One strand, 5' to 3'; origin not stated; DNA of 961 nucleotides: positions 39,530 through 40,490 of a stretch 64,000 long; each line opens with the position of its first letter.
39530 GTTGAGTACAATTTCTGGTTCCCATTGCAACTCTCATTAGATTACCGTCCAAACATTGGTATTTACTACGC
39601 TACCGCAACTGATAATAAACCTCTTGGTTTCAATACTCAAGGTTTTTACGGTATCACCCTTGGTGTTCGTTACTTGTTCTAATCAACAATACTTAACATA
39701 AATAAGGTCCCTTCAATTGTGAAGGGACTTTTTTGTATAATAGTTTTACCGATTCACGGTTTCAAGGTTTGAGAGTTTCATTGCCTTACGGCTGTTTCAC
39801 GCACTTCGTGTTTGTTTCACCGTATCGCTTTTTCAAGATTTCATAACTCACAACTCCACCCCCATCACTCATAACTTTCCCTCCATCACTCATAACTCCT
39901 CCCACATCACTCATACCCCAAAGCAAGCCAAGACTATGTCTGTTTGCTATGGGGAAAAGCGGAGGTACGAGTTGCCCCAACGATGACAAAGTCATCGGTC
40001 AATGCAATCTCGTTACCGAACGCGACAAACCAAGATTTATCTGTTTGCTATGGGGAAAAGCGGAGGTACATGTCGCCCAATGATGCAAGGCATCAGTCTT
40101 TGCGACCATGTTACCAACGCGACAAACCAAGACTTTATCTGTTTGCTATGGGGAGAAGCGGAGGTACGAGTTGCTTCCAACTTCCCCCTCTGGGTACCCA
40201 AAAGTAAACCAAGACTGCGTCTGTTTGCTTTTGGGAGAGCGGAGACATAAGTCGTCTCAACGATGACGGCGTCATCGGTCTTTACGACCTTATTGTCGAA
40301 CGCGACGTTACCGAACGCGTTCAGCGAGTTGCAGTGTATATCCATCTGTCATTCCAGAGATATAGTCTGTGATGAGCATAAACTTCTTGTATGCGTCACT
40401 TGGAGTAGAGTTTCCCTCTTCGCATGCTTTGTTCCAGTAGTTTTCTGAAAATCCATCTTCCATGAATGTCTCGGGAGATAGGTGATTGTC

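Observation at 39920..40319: Module C: tandem 80-115-nt units with two hairpins showing compensatory changes - candidate structured RNA or DNA element array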

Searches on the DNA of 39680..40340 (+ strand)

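Call 39: search_rna_families(source=window, start=39680, end=40340, threshold=evalue, max_evalue=10)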
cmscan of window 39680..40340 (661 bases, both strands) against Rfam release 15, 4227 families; matches with E-value up to 10: 4.
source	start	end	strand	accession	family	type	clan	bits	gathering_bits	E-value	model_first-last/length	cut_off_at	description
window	39680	39743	+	RF00557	L10_leader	Cis-reg; leader;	-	22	44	0.25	72-138/138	5'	Ribosomal protein L10 leader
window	40148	40190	-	RF03778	mir-483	Gene; miRNA;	-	15.9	60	4.5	1-75/75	no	mir-483 microRNA precursor family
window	39786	39833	-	RF00173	Hairpin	Gene; ribozyme;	-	14.2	65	6.4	1-52/52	no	Hairpin ribozyme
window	40226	40281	+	RF03023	rpfG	Gene; sRNA;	-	13.1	75.9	4.4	12-85/85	no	rpfG RNA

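Call 43: build_rna_model(alignment_id=A1, structure=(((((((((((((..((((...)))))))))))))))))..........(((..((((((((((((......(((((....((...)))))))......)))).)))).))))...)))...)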
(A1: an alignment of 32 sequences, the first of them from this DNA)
Model R1 built from alignment A1 (32 sequences, 122 columns); structure: as given.
model positions 111; base pairs 39; branch points 1; effective number of sequences 0.87; information 0.589 bits per position. Calibrated on 0.2 Mb of random sequence (short: E-values are rough).
structure used (alignment columns):
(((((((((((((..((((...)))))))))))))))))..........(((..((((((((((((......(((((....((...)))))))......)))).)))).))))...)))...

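Call 44: search_with_rna_model(model_id=R1, source=window, max_evalue=1)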
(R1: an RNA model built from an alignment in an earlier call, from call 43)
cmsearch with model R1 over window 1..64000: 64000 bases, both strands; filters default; matches with E-value up to 1: 9.
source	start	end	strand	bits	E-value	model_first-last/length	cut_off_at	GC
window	39916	40026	+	126.4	3.6e-24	1-111/111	no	0.51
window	40197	40306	+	117.7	2.3e-22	1-111/111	no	0.5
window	49755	49869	+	115.4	6.5e-22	1-111/111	no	0.5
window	49604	49717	+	111.7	3.9e-21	1-111/111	no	0.51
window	49246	49349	-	59.4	2.3e-10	1-111/111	no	0.45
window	40144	40235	-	22.9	0.0076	1-111/111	no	0.52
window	40118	40187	+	20.3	0.025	1-111/111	no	0.51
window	49747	49793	-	20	0.029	1-111/111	no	0.49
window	39906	39954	-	16.4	0.16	1-111/111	no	0.47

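Call 47: search_with_rna_model(model_id=R1, sources=[L003, L015, L016, L017, L018, L019, L020, L021, L022, L023, L024, L025, L026, L027, L028, L029, L030, L031, L032, L033, L034, L035, L036, L037, L038, L039, L040, L041, L042, L043, L044, L045, L046, L047, L048, L049, L050, L051, L052, L053, L054, L055, L056, L057, L058, L059, L060, L061, L062, L063, L064, L065, L066, L067, L068, L069, L070, L071, window], max_evalue=0.01, make_alignment=true)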
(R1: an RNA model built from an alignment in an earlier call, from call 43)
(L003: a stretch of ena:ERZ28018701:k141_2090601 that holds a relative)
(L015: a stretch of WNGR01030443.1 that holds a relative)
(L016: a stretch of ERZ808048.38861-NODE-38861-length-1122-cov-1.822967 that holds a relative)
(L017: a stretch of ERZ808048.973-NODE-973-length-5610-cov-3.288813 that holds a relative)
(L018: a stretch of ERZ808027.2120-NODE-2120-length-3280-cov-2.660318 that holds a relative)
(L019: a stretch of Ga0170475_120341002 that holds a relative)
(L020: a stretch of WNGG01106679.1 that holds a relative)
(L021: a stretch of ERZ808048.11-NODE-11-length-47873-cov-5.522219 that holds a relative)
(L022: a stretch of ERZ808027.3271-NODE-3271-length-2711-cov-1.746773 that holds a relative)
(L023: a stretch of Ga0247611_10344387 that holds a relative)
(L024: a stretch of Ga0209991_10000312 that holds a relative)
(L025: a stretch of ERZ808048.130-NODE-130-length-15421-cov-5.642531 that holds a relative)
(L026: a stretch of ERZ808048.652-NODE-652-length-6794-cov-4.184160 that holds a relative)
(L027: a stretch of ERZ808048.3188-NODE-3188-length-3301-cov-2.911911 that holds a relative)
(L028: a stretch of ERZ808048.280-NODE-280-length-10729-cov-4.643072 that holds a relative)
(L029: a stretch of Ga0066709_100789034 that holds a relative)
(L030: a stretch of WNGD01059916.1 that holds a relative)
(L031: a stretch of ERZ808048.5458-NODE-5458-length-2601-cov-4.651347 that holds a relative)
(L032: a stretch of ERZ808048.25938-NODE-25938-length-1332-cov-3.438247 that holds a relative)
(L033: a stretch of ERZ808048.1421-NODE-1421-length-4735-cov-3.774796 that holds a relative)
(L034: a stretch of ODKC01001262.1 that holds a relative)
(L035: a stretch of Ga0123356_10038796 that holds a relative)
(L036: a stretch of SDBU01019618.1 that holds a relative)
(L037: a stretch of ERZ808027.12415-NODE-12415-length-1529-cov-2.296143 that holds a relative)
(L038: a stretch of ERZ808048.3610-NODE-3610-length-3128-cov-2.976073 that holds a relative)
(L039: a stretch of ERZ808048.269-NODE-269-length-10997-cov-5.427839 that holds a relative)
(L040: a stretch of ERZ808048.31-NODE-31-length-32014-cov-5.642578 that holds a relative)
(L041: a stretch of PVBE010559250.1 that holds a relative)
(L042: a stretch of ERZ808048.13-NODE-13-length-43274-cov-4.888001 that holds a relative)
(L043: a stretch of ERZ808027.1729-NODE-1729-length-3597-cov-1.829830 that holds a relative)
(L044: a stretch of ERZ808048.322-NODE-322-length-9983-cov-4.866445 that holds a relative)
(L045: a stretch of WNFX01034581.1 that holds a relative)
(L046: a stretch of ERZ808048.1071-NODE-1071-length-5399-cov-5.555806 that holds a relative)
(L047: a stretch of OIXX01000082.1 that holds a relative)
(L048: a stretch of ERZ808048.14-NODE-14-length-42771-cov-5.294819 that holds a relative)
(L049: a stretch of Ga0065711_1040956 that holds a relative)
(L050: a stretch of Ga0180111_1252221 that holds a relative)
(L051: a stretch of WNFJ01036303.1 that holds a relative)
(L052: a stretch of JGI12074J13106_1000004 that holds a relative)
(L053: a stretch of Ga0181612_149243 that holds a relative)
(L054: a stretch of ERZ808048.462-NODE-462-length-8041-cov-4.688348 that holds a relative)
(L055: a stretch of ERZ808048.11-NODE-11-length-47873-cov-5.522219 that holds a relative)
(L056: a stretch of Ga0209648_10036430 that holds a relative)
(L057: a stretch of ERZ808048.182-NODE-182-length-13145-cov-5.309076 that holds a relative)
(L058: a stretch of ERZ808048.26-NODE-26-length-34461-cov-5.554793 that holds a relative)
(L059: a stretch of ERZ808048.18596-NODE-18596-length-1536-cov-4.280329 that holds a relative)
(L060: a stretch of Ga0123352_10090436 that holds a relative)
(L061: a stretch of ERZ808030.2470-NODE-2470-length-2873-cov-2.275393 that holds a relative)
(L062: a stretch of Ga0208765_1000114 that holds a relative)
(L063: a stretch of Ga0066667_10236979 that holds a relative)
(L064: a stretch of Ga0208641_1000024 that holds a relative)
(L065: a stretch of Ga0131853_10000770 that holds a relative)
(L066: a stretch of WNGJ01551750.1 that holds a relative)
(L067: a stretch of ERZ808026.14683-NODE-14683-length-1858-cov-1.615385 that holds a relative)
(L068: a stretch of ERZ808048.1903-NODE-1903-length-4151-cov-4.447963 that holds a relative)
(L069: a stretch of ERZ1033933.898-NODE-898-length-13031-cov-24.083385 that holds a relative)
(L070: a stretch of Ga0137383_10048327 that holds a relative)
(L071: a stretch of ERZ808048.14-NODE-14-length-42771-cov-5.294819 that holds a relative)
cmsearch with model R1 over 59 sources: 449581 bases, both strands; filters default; matches with E-value up to 0.01: 59.
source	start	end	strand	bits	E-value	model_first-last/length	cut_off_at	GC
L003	4638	4748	-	130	4.7e-24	1-111/111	no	0.52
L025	776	885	+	127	1.9e-23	1-111/111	no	0.51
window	39916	40026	+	126.4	2.5e-23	1-111/111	no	0.51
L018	1695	1804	+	121.8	2.2e-22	1-111/111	no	0.53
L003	4358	4467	-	117.7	1.6e-21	1-111/111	no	0.5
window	40197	40306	+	117.7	1.6e-21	1-111/111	no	0.5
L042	3145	3260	-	117.1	2.1e-21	1-111/111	no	0.52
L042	6855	6964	+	116.3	3e-21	1-111/111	no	0.5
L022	1324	1432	-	116.2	3.2e-21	1-111/111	no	0.52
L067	586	700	-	115.6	4.2e-21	1-111/111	no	0.5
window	49755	49869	+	115.4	4.6e-21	1-111/111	no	0.5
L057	1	115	+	114.3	7.8e-21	1-111/111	no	0.5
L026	236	350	+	113.9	9.3e-21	1-111/111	no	0.52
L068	109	217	+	113.1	1.4e-20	1-111/111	no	0.53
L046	4875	4984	-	112.9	1.5e-20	1-111/111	no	0.5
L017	114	229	+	111.6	2.8e-20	1-111/111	no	0.53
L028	186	292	+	109.3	8.5e-20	1-111/111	no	0.46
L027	393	509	-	109.1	9.3e-20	1-111/111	no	0.57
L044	8207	8321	-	107.6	1.9e-19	1-111/111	no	0.5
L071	9394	9510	-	106.7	2.8e-19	1-111/111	no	0.49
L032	847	953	+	106.3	3.4e-19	1-111/111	no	0.47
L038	2804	2911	-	103.4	1.3e-18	1-111/111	no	0.55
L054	7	113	+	102.5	2.1e-18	1-111/111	no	0.47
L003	4812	4926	-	102.1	2.5e-18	1-111/111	no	0.49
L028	9460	9574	+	101.6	3.2e-18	1-111/111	no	0.49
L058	6163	6276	+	100.2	6.2e-18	1-111/111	no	0.48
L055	8198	8310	+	98.6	1.3e-17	1-111/111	no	0.48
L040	12101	12213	+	96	4.5e-17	1-111/111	no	0.5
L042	8243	8362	-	95.6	5.5e-17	1-111/111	no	0.45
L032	164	270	+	93.2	1.7e-16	1-111/111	no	0.49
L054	178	291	+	86.2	4.7e-15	1-111/111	no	0.48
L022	1562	1666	-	83.3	1.9e-14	1-111/111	no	0.46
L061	2498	2598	+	76.1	5.8e-13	1-111/111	no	0.47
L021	676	779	-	65.8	7.8e-11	1-111/111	no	0.45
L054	7904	8007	-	59.4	1.6e-09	1-111/111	no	0.45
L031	2500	2601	-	57.2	4.4e-09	18-111/111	5'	0.48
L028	10539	10677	+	55.7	9.2e-09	1-111/111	no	0.5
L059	1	59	-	53.5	2.6e-08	1-58/111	3'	0.51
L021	1533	1670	-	53.5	2.6e-08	1-111/111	no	0.49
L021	1678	1747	-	52.5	4.2e-08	1-111/111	no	0.5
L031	1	94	-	50.4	1.2e-07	1-85/111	3'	0.47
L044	7821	7938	-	50.1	1.3e-07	1-111/111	no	0.44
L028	109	178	+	49.5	1.7e-07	1-111/111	no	0.5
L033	4638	4725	+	47.8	3.9e-07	1-111/111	no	0.53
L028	10463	10538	+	46.6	7e-07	1-111/111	no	0.57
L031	1530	1634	-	45.8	1e-06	1-111/111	no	0.45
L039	33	119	-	44.8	1.6e-06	1-111/111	no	0.46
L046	4985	5060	-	44.5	1.8e-06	1-111/111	no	0.47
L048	468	534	-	43.9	2.4e-06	1-111/111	no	0.43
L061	2426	2482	+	43.3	3.3e-06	1-111/111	no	0.46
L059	1486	1536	+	42.7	4.4e-06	1-53/111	3'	0.47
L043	1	41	-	41.8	6.8e-06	1-42/111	3'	0.49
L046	5076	5132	-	40.8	1.1e-05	1-111/111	no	0.47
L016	1086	1122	+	34.5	0.00022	1-38/111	3'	0.46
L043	1410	1467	+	34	0.00026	1-111/111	no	0.47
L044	7685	7751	-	33.8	0.00029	1-111/111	no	0.45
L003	4888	4950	+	28.8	0.0031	1-111/111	no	0.41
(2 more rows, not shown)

Alignment A2: 59 matches aligned to the model, 179 columns, each read 5' to 3' on its own strand. Consensus structure (alignment columns), stored with it:
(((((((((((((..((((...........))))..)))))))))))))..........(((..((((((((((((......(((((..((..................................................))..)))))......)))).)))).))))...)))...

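Call 64: search_dna_similar(query=window:39916-40320:+, collection=plasmids, mode=distant, max_evalue=0.01)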
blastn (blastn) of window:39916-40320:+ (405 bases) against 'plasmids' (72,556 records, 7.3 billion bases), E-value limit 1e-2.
No match.

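Call 65: search_dna_similar(query=window:39916-40320:+, collection=phages, mode=distant, max_evalue=0.01)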
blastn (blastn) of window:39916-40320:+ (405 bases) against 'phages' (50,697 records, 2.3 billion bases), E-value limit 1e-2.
No match.

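Call 76: search_with_rna_model(model_id=R1, sources=[L072, L073, L074, L075, L076, L077, L078, L079, L080, L081, L082, L083, L084, L085, L086], max_evalue=0.1)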
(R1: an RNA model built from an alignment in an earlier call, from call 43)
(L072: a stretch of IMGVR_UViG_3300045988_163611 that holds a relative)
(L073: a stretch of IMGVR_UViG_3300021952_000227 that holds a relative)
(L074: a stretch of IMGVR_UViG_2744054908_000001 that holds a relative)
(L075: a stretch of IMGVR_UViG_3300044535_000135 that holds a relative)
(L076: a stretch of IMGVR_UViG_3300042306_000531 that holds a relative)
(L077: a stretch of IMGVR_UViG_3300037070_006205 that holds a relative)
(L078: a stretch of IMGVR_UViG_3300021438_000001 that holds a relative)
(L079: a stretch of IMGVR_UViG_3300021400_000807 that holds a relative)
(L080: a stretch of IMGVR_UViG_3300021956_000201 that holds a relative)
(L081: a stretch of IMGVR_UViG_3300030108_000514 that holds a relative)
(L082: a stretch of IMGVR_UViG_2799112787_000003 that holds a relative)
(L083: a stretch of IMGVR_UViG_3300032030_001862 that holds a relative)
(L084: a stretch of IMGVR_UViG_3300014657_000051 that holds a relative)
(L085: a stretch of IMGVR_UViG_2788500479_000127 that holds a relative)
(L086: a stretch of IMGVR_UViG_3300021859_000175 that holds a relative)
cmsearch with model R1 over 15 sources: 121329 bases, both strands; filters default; matches with E-value up to 0.1: 0.
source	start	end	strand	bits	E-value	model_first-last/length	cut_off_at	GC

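Call 82: search_with_rna_model(model_id=R1, sources=[L087, L089, L094, L095, L096, L101], max_evalue=0.01)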
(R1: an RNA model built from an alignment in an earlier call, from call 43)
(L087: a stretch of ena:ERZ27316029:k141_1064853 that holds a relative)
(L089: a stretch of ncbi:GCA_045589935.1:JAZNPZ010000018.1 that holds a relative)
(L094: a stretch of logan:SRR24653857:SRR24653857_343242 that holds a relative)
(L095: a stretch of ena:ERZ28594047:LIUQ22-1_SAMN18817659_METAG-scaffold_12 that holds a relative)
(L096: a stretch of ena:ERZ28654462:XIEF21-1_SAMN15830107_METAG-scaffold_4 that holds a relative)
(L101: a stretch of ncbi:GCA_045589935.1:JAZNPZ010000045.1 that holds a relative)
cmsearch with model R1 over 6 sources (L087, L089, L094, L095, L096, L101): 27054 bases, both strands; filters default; matches with E-value up to 0.01: 11.
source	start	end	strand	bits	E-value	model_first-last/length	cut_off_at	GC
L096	3223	3333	+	126.4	1.5e-24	1-111/111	no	0.51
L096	3504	3613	+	117.7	9.5e-23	1-111/111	no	0.5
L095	3230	3344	+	116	2.1e-22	1-111/111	no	0.5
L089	1625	1725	-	72.1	2.3e-13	1-111/111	no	0.48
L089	1417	1513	-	69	1e-12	1-111/111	no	0.48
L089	1174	1270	-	66.7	3e-12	1-111/111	no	0.47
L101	3202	3262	+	63.4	1.4e-11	1-61/111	3'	0.51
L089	1530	1587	-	49.2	1.2e-08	1-111/111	no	0.5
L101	3112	3240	-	24.4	0.0015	1-111/111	no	0.45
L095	3221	3268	-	24.3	0.0016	1-111/111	no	0.46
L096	3451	3542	-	22.9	0.0032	1-111/111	no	0.52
